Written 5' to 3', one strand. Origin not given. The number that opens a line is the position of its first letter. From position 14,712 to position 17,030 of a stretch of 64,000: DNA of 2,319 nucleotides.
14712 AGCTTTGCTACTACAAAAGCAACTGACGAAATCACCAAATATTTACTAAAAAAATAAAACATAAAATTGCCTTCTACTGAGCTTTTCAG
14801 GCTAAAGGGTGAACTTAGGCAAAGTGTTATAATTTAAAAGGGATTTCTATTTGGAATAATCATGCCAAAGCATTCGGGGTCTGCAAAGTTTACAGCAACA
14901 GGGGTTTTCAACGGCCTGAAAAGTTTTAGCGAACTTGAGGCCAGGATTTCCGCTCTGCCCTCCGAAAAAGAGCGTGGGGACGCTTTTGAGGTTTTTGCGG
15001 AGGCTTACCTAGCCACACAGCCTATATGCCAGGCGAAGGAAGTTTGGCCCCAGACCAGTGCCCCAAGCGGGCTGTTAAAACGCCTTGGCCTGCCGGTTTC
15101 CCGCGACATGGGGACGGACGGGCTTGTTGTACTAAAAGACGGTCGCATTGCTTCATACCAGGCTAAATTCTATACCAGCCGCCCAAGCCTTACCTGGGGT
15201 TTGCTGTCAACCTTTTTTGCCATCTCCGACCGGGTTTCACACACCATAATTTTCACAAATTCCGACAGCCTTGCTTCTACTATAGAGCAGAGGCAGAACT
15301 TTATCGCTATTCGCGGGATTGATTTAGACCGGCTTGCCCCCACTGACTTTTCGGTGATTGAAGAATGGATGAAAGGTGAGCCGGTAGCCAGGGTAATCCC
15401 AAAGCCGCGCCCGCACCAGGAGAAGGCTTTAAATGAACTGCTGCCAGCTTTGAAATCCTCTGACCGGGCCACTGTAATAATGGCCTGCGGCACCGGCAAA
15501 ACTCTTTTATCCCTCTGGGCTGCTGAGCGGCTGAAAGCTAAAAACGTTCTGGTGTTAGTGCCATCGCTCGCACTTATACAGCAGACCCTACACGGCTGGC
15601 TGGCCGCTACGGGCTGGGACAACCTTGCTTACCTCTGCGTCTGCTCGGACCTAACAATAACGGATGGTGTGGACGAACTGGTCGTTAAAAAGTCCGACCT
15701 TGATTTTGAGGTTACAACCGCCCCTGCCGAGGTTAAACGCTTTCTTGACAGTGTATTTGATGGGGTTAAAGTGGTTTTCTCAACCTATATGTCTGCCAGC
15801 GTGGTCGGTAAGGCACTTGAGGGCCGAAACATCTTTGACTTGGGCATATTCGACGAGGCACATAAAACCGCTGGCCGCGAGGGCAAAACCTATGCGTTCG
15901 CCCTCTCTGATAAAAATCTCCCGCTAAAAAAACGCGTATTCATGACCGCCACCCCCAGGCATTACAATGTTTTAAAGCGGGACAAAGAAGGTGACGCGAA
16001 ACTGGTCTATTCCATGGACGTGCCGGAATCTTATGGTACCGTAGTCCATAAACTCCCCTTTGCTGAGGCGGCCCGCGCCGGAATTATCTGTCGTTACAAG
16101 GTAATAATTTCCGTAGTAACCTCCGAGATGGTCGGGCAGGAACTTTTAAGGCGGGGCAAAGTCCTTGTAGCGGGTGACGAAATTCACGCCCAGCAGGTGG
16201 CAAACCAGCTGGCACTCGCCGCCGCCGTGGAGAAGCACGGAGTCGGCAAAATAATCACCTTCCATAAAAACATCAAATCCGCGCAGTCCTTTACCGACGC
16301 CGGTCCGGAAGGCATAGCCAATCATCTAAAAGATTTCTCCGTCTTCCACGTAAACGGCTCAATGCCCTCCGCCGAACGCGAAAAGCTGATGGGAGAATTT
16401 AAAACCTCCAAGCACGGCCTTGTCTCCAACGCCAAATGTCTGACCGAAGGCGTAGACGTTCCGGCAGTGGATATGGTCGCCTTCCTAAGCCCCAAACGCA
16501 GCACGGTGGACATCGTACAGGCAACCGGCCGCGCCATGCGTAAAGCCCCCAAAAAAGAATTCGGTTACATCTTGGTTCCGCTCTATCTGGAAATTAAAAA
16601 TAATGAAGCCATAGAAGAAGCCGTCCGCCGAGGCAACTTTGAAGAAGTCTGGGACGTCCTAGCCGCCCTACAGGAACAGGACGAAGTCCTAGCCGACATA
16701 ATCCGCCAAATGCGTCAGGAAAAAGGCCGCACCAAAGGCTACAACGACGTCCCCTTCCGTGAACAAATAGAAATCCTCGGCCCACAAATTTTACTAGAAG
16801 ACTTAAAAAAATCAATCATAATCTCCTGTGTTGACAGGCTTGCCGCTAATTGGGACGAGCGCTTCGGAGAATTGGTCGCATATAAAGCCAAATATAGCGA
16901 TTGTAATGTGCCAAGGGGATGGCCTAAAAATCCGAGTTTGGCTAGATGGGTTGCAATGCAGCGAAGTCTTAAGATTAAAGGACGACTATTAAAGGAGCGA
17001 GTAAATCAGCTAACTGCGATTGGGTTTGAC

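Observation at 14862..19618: Nuclease-helicase with 7 HA repeats, a translationally coupled unknown ORF and an Rx4H protein: candidate uncharacterised defence or repair module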

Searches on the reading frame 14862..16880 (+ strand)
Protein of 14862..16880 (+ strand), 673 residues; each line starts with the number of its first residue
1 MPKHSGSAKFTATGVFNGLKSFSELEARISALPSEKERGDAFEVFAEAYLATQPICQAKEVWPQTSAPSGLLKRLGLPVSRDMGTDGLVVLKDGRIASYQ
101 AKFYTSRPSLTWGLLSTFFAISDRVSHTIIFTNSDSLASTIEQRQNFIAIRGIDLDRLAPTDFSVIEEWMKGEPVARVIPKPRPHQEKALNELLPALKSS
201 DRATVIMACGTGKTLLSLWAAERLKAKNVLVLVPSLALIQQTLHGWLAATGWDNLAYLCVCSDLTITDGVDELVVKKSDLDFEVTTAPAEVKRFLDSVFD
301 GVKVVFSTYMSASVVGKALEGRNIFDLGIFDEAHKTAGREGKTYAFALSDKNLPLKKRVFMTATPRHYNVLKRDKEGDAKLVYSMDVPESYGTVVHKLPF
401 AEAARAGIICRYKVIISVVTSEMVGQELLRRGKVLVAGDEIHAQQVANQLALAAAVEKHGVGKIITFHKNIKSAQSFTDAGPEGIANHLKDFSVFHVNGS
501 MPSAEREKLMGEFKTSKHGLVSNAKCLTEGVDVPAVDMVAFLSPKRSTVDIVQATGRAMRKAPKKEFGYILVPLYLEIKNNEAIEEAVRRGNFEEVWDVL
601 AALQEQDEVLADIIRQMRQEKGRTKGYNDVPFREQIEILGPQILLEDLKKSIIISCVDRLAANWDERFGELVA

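Call 70: search_protein_families(library=phrogs, proteins=[window:14862-16800:+], max_evalue=0.01)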
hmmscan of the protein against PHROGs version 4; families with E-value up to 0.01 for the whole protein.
window:14862-16800:+ (646 aa): 6 families
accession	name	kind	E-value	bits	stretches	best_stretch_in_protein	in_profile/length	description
phrog_16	-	DNA, RNA and nucleotide metabolism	5.5e-42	145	1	179-571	270-596/986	DNA helicase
phrog_62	-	DNA, RNA and nucleotide metabolism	1.2e-15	57.1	1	166-365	677-849/1881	DNA helicase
phrog_9690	-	DNA, RNA and nucleotide metabolism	2.9e-08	34.1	1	489-566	183-261/306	DNA helicase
phrog_16694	-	unknown function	6.2e-08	32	1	181-250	274-348/1010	-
phrog_6819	-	DNA, RNA and nucleotide metabolism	8.8e-06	25.4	0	184-242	23-77/645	Holliday junction branch migration helicase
phrog_2488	-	DNA, RNA and nucleotide metabolism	0.00011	22.1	0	180-238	17-83/579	DNA helicase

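Call 75: find_related_loci(query=window:14862-16880:+, collection=metagenome_contigs, flank=8000)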
Query window:14862-16880:+ (673 aa) in metagenome_contigs; peptide patterns used: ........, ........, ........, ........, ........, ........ (x = any residue, [..] = any of these).
600 stretches matched a pattern (row limit reached: there are more); 467 encode a relative of the query (tblastn E <= 1e-3); the best 80 are kept; 80 distinct loci.
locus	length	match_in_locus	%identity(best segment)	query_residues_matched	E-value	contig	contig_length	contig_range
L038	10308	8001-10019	89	1-673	0e+0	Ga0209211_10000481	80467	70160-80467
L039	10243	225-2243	88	1-673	0e+0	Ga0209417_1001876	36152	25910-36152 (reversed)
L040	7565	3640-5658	85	1-673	0e+0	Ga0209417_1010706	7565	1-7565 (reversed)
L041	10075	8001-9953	89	1-650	0e+0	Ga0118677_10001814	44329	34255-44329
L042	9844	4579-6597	71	1-673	0e+0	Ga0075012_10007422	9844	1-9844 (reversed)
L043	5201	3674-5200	90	1-509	0e+0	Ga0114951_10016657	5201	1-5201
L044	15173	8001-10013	57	2-673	0e+0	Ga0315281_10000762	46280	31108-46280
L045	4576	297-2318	58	2-673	0e+0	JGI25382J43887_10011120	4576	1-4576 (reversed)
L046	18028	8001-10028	57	3-673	0e+0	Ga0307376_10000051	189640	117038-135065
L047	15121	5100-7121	56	3-673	0e+0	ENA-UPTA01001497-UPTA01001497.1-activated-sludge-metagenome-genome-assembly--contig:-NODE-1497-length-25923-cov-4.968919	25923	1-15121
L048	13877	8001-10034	56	3-673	0e+0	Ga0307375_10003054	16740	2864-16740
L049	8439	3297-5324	57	3-673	0e+0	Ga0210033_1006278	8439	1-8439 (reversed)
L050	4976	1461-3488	56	3-673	0e+0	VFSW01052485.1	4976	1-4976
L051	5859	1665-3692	57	3-673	0e+0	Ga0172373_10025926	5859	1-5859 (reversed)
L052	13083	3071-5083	56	2-673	0e+0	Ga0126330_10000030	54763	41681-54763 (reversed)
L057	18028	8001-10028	56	2-672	0e+0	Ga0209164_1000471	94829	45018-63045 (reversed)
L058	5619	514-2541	55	3-673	0e+0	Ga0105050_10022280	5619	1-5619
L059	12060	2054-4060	56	3-673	0e+0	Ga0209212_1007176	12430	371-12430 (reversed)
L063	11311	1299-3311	56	2-671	0e+0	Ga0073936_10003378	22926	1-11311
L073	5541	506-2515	55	2-673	0e+0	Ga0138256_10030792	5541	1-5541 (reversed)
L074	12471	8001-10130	52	3-671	0e+0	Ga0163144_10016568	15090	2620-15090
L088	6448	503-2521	55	1-672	0e+0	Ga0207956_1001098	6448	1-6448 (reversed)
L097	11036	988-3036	52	1-673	0e+0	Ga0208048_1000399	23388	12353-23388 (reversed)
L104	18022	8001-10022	53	1-671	0e+0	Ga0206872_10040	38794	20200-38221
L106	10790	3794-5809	51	2-673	0e+0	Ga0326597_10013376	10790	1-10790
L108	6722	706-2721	51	2-673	0e+0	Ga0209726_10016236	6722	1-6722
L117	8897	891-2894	51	4-672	0e+0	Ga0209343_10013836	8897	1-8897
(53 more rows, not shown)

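Call 81: search_protein_families(library=pfam, proteins=[L040:6481-7161:+, L042:7448-7987:+, L046:11506-12192:+, L051:5282-5746:+, L058:4096-4566:+, L049:6491-7009:+, L047:8042-8722:+, L074:11517-12257:+, L063:4965-5450:+], max_evalue=0.1)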
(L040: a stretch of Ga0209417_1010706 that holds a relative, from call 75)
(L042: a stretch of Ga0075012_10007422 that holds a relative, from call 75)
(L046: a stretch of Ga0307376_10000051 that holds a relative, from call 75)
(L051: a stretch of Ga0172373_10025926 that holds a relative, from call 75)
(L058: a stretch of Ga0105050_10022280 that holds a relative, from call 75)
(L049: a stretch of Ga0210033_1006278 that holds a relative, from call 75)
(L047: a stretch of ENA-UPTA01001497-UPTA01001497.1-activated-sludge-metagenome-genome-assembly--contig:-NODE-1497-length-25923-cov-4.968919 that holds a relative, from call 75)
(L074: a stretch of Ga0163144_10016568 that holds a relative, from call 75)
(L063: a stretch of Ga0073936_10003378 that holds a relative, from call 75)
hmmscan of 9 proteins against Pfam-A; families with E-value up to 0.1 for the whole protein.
L040:6481-7161:+ (227 aa): 1 family
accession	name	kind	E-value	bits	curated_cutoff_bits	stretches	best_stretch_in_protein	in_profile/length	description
PF18735.6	HEPN_RiboL-PSP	-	4.3e-14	53.3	28.4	1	51-226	23-188/191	RiboL-PSP-HEPN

L042:7448-7987:+ (180 aa): 1 family
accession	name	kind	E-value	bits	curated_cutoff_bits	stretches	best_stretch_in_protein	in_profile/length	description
PF18736.6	pEK499_p136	-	1.9e-05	24.9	26.6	1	106-165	82-146/152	HEPN pEK499 p136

L046:11506-12192:+ (229 aa): 0 families

L051:5282-5746:+ (155 aa): 2 families
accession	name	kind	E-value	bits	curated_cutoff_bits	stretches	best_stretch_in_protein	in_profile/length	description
PF20240.3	DUF6597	-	0.069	13.7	27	0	72-103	65-95/103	Domain of unknown function (DUF6597)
PF12411.13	Choline_sulf_C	-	0.094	13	27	0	113-143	17-47/53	Choline sulfatase enzyme C terminal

L058:4096-4566:+ (157 aa): 1 family
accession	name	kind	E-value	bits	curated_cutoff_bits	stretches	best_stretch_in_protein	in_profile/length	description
PF18735.6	HEPN_RiboL-PSP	-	0.0058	17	28.4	1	84-133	143-187/191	RiboL-PSP-HEPN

L049:6491-7009:+ (173 aa): 0 families

L047:8042-8722:+ (227 aa): 1 family
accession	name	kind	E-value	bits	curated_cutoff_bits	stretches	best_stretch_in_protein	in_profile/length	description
PF11185.13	DUF2971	-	6.6e-05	24.6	22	1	81-148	2-88/89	Protein of unknown function (DUF2971)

L074:11517-12257:+ (247 aa): 1 family
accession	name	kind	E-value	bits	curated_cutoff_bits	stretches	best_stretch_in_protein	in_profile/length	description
PF25731.1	crAss_MUZ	-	0.095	11.2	27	0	68-121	510-551/1224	Crassvirus muzzle protein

L063:4965-5450:+ (162 aa): 1 family
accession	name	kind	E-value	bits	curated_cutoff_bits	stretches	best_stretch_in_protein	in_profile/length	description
PF00847.26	AP2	-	1.8e-06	28.6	33.3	1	91-154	1-50/54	AP2 domain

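Call 83: search_protein_families(library=pfam, proteins=[L044:12526-13089:+, L059:6076-6606:+, L058:4541-5098:+, L108:3991-4656:+, L050:557-1093:-, L057:4110-4667:+, L117:8296-8894:+, L088:5620-6399:+, L073:4100-5419:-], max_evalue=0.1)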
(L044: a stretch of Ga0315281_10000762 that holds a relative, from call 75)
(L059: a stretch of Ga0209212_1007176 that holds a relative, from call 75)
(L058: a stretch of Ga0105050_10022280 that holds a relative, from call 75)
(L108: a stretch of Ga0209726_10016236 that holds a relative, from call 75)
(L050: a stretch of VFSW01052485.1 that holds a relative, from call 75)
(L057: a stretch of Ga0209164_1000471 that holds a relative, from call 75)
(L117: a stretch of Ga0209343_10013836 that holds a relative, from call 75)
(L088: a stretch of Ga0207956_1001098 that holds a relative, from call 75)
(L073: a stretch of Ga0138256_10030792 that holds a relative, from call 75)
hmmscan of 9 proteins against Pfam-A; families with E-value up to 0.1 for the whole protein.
L044:12526-13089:+ (188 aa): 0 families

L059:6076-6606:+ (177 aa): 0 families

L058:4541-5098:+ (186 aa): 0 families

L108:3991-4656:+ (222 aa): 0 families

L050:557-1093:- (179 aa): 5 families
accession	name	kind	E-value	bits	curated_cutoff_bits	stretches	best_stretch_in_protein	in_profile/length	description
PF04542.20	Sigma70_r2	-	1.7e-11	44.1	24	1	15-76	3-66/71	Sigma-70 region 2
PF08281.18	Sigma70_r4_2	-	1.8e-09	37.6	25.7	1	104-155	3-54/54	Sigma-70, region 4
PF04545.22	Sigma70_r4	-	0.00012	21.9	24.1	1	109-156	2-49/50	Sigma-70, region 4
PF07638.17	Sigma70_ECF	-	0.0068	16.8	21.1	1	91-160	116-184/185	ECF sigma factor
PF22029.2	PhyR_sigma2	-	0.011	16.2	27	1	21-66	8-53/55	Sigma2 domain of PhyR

L057:4110-4667:+ (186 aa): 0 families

L117:8296-8894:+ (199 aa): 0 families

L088:5620-6399:+ (260 aa): 1 family
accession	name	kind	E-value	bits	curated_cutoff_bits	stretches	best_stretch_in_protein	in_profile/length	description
PF08843.17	AbiEii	-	0.055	13.8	22.5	1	8-88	4-79/238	Nucleotidyl transferase AbiEii toxin, Type IV TA system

L073:4100-5419:- (440 aa): 0 families

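Call 90: search_protein_families(library=pfam, proteins=[L039:3775-5697:+, L039:6444-8147:+, L040:1456-3267:+, L040:2-1456:+, L042:7938-9614:+, L042:1931-3394:+, L106:7895-8884:+, L104:11288-12535:+, L097:4575-6515:+, L044:11206-11970:+], max_evalue=0.001)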
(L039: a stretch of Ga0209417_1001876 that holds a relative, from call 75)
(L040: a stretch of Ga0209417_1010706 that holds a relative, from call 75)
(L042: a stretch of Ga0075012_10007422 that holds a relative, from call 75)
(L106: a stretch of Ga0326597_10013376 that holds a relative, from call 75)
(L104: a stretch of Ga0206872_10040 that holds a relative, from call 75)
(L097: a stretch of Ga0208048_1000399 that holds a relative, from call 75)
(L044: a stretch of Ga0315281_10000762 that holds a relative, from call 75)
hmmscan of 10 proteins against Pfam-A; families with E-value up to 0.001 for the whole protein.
L039:3775-5697:+ (641 aa): 6 families
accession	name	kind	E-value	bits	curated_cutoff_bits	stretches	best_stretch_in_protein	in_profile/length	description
PF13175.12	AAA_15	-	2.7e-32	113.3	32.1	2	17-71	1-55/374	AAA ATPase domain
PF11398.14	DUF2813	-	1.1e-20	74.8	21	2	17-78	1-65/372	Protein of unknown function (DUF2813)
PF13304.12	AAA_21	-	6e-20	72.9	27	1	40-319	1-303/304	AAA domain, putative AbiEii toxin, Type IV TA system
PF20469.4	OLD-like_TOPRIM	-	1.6e-11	45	23.2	1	366-440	1-67/67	Overcoming lysogenization defect protein-like, TOPRIM domain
PF02463.25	SMC_N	-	5.1e-07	29.8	40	1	19-59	2-45/220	RecF/RecN/SMC N terminal domain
PF13476.12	AAA_23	-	1.6e-06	29.3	27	1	22-128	2-87/201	AAA domain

L039:6444-8147:+ (568 aa): 3 families
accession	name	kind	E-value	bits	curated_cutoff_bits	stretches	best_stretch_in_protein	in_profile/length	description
PF00239.26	Resolvase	-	3.1e-17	63.5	23.3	1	82-225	3-143/145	Resolvase, N terminal domain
PF07508.19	Recombinase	-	5.5e-13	49.5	21.1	1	250-335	3-101/102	Recombinase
PF13408.12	Zn_ribbon_recom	-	8.3e-05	23.3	25.3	1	350-395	3-52/58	Recombinase zinc beta ribbon domain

L040:1456-3267:+ (604 aa): 2 families
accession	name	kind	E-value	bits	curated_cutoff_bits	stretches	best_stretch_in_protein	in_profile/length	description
PF16861.10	Carbam_trans_C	-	2e-59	200.4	27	1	434-602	1-169/170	Carbamoyltransferase C-terminus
PF02543.21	Carbam_trans_N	-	1.9e-54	185.9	24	2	145-379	111-346/346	Carbamoyltransferase N-terminus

L040:2-1456:+ (485 aa): 2 families
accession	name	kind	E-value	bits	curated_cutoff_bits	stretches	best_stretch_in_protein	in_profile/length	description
PF04055.27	Radical_SAM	-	4.6e-17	63.1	29.5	1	206-355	4-154/166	Radical SAM superfamily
PF02310.24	B12-binding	-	1.8e-10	41.1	32.1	1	4-129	13-121/121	B12 binding domain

L042:7938-9614:+ (559 aa): 2 families
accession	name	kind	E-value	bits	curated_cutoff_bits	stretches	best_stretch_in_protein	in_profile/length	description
PF04326.19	SLFN_AlbA_2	-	8.5e-12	46.1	25.3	1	39-150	1-114/118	Schlafen, AlbA_2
PF13749.12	HATPase_c_4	-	1e-11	45.1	26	1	324-402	3-83/89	Putative ATP-dependent DNA helicase recG C-terminal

L042:1931-3394:+ (488 aa): 23 families
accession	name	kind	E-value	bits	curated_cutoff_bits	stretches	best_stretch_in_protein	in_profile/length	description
PF00515.34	TPR_1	-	3.8e-52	172.5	27.8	5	220-250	3-33/34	Tetratricopeptide repeat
PF13414.12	TPR_11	-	9.1e-44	147.3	26.8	6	225-266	1-42/42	TPR repeat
PF07719.23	TPR_2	-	1.2e-43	144.1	27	4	220-249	3-32/34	Tetratricopeptide repeat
PF13431.12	TPR_17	-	2.3e-31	105.8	24.4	0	241-272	2-33/34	Tetratricopeptide repeat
PF13181.12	TPR_8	-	7.5e-31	104.1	25.7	2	219-250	2-33/34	Tetratricopeptide repeat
PF13371.12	TPR_9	-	3.2e-28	98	35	2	226-289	3-66/73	Tetratricopeptide repeat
PF13432.12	TPR_16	-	1.5e-23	83.3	32.7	2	256-318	1-63/65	Tetratricopeptide repeat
PF13424.12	TPR_12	-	6.7e-19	68.3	30.1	2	286-348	3-66/77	Tetratricopeptide repeat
PF14559.12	TPR_19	-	2.7e-15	56.9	25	1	229-289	2-62/68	Tetratricopeptide repeat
PF13428.12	TPR_14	-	8.1e-15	54.3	23.5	0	220-256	3-39/44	Tetratricopeptide repeat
PF23914.1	TPR_CcmH_CycH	-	2.7e-09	37.5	42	0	225-315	57-150/158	Cytochrome c-type biogenesis protein H TPR domain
PF13174.12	TPR_6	-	3e-09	37.4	26.3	0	254-284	2-32/33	Tetratricopeptide repeat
PF13176.12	TPR_7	-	1.8e-08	34.3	27.9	0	288-307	1-20/36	Tetratricopeptide repeat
PF17680.6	FlgO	-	3.6e-08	33.8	22.6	1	35-161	3-128/130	FlgO protein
PF03783.19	CsgG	-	5.3e-08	32.9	20.8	1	69-131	40-101/210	Curli production assembly/transport component CsgG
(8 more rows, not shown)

L106:7895-8884:+ (330 aa): 0 families

L104:11288-12535:+ (416 aa): 1 family
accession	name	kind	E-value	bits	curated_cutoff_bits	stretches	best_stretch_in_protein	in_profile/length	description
PF14237.11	GYF_2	-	5.3e-07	29.8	25.8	1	5-50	1-46/50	GYF domain 2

L097:4575-6515:+ (647 aa): 2 families
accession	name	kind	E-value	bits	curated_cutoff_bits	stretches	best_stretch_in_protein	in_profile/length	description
PF00012.26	HSP70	-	1.8e-263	875.7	20.6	1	4-600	1-598/599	Hsp70 protein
PF06723.19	MreB_Mbl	-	1.2e-15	57.7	27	1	122-373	78-316/327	MreB/Mbl protein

L044:11206-11970:+ (255 aa): 1 family
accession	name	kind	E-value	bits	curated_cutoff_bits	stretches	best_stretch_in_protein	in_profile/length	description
PF12686.12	DUF3800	-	1.1e-11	46.1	21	1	3-215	1-144/149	Protein of unknown function (DUF3800)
